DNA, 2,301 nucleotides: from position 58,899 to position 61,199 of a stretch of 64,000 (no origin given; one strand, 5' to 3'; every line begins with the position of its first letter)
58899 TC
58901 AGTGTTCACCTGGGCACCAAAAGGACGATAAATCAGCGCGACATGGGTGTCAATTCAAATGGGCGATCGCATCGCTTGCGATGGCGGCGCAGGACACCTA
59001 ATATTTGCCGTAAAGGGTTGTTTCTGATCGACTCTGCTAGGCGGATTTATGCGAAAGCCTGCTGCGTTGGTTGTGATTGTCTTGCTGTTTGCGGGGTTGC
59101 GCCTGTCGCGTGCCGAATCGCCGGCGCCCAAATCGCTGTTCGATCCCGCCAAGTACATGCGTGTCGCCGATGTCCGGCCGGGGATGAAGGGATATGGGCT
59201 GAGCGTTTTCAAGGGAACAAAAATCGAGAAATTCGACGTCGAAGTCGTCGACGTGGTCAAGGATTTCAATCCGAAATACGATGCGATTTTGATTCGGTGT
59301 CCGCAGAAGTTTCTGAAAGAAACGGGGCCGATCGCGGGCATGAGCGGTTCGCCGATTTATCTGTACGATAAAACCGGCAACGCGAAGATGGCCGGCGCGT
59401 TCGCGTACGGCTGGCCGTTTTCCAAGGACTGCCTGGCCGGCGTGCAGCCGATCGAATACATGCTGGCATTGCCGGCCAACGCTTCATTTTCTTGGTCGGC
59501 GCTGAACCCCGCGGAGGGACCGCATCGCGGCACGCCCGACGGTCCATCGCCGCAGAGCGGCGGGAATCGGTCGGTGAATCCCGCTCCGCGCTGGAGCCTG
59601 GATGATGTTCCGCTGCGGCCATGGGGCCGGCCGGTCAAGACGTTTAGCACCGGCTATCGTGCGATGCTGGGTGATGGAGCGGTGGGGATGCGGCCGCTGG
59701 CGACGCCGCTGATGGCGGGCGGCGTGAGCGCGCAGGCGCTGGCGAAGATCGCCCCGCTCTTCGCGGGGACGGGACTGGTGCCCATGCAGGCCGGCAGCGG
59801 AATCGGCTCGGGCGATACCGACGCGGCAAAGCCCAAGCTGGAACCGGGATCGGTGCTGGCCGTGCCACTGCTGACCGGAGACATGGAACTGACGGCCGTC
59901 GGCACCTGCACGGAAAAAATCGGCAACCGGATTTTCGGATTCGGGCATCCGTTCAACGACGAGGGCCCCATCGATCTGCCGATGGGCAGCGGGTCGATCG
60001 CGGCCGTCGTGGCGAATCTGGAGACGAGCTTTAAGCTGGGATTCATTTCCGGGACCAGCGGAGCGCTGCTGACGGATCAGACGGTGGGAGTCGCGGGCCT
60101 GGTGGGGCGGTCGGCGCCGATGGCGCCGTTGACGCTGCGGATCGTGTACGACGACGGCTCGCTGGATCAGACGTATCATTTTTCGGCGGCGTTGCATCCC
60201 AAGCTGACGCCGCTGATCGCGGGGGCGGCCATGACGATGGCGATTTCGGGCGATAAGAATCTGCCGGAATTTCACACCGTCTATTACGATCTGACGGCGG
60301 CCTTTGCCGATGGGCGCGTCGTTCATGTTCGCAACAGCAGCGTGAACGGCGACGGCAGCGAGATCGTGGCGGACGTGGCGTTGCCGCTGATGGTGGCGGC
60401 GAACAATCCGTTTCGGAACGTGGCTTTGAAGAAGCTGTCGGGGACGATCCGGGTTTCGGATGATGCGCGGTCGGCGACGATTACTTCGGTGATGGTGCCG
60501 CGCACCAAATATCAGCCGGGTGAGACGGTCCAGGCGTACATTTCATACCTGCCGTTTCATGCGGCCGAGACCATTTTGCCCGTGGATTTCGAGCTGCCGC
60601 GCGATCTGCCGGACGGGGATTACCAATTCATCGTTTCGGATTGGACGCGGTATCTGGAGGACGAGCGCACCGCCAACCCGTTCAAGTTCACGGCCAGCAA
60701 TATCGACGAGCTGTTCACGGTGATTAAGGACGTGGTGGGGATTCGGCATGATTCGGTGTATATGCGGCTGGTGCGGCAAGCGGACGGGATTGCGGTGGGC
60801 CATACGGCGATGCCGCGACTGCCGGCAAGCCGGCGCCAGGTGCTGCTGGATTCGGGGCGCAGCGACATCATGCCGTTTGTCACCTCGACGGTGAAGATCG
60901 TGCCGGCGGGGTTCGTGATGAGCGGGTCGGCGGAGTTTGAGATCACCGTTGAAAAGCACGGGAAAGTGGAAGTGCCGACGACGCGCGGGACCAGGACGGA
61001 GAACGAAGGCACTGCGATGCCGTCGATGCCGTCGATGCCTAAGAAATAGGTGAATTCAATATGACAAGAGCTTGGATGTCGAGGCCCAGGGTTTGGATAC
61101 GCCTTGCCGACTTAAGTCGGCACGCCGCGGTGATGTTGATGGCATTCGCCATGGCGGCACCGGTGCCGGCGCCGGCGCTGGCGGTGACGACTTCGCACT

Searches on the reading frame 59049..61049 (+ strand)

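Call 12: search_protein_families(library=pfam, proteins=[window:59049-61049:+], max_evalue=0.001)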
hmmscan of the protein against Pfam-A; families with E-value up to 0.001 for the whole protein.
window:59049-61049:+ (666 aa): 1 family
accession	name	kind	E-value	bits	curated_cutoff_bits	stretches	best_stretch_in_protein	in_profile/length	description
PF05580.18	Peptidase_S55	-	0.00045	20.7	25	1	51-105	126-182/210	SpoIVB peptidase S55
